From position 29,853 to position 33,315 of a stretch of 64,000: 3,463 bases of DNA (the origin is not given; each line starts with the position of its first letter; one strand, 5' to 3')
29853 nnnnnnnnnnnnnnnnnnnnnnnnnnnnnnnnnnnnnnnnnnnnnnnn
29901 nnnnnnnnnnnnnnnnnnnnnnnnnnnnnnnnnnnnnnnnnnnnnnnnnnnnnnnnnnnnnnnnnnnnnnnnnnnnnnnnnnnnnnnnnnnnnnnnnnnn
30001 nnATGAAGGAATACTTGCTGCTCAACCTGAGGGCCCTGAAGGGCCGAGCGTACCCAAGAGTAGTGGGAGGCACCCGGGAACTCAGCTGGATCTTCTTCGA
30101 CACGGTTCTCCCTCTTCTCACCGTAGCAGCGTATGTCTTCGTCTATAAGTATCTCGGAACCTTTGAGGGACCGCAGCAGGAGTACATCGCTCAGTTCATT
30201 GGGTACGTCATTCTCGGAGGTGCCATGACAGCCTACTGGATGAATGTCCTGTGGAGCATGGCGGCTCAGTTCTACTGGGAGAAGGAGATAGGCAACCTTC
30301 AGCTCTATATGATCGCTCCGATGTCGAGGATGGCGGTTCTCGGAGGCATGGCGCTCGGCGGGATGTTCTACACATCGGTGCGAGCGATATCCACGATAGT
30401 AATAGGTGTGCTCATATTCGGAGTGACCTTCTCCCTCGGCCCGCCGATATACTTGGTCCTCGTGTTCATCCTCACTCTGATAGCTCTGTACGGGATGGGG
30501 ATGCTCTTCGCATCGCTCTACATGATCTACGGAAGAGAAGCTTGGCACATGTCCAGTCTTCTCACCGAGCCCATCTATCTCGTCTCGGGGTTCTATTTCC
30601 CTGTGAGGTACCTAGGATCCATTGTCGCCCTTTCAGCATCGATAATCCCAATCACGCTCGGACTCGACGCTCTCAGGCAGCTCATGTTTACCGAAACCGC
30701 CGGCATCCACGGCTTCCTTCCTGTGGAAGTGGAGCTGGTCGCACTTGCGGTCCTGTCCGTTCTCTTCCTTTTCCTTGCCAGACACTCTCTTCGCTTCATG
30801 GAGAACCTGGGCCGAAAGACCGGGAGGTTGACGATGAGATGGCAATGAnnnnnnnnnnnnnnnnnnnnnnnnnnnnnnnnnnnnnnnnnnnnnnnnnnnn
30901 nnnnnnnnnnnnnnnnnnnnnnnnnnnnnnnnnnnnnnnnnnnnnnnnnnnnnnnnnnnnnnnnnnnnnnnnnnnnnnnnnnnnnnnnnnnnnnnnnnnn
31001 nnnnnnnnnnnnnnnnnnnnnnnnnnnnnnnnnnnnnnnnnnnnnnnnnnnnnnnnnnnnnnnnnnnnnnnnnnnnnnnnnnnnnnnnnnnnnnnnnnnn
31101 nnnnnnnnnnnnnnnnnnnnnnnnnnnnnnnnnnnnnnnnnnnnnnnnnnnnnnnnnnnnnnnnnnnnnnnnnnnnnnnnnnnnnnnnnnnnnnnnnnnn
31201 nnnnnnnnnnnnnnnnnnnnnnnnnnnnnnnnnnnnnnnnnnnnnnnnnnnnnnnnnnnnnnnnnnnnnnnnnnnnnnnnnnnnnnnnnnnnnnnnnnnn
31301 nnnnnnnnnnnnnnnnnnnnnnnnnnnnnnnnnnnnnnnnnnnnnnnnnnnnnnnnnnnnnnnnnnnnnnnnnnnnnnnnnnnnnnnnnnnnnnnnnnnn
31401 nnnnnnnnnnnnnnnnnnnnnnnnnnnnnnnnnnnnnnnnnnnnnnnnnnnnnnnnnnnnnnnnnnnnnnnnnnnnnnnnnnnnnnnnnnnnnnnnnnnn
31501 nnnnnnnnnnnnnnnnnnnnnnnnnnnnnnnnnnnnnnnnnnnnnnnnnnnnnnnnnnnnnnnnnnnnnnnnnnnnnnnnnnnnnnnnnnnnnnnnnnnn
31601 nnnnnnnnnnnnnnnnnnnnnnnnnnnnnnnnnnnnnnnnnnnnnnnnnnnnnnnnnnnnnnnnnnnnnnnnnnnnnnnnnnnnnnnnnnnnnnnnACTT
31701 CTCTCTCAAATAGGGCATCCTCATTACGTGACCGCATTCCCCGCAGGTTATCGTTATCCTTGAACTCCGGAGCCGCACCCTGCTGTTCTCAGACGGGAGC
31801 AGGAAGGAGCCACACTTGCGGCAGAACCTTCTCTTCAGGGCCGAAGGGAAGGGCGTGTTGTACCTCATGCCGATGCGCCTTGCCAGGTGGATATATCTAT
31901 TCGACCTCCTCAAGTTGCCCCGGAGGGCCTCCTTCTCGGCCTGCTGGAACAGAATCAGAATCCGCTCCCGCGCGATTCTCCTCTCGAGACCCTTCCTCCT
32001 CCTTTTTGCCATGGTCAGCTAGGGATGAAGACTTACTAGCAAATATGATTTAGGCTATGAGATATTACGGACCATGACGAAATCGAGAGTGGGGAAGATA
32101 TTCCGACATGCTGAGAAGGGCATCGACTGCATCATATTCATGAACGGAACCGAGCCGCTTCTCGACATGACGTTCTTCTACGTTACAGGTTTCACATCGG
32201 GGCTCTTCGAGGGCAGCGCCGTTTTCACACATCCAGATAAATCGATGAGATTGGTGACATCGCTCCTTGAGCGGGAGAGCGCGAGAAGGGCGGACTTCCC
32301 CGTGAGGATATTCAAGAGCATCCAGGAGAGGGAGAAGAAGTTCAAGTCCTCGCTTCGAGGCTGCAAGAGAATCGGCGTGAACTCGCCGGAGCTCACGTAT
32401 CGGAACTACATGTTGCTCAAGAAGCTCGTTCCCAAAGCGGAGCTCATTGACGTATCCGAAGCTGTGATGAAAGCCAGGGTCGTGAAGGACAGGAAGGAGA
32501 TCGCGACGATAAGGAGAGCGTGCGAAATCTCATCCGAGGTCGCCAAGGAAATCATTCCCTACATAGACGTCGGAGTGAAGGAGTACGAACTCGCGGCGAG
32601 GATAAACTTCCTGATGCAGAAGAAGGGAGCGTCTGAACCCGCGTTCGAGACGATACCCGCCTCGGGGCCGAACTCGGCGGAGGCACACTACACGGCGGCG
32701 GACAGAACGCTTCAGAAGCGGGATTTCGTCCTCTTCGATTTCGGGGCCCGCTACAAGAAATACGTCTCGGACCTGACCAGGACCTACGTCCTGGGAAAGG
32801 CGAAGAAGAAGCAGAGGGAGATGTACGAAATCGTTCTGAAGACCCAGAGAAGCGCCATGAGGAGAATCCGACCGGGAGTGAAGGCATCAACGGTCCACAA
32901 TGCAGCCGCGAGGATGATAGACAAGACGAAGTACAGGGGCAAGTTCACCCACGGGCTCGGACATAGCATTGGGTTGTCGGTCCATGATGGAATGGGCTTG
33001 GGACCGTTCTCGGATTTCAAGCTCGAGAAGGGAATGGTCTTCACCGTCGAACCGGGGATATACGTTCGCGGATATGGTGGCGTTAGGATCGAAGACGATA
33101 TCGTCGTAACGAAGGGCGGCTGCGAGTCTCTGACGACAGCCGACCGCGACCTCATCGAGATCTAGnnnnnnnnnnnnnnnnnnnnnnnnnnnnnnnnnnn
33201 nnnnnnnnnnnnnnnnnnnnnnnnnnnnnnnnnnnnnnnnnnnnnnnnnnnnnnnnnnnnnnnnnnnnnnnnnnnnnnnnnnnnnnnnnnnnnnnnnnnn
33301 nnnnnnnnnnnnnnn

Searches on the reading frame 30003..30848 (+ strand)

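Call 49: search_protein_families(library=pfam, proteins=[window:30003-30848:+], max_evalue=0.00001)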
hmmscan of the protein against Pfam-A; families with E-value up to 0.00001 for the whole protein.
window:30003-30848:+ (281 aa): 1 family
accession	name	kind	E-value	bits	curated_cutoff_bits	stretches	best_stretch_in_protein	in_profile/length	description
PF01061.29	ABC2_membrane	-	1.5e-09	38.1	26.9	1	32-229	23-211/211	ABC-2 type transporter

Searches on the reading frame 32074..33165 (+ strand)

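Call 49: search_protein_families(library=pfam, proteins=[window:32074-33165:+], max_evalue=0.00001)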
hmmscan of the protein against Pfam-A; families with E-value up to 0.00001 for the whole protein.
window:32074-33165:+ (363 aa): 2 families
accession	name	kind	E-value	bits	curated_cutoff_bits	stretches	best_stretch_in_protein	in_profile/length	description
PF00557.29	Peptidase_M24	-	1.5e-68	231.1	23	1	145-347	2-208/208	Metallopeptidase family M24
PF01321.24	Creatinase_N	-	3.7e-11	44.1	22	1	13-137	10-128/128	Creatinase/Prolidase N-terminal domain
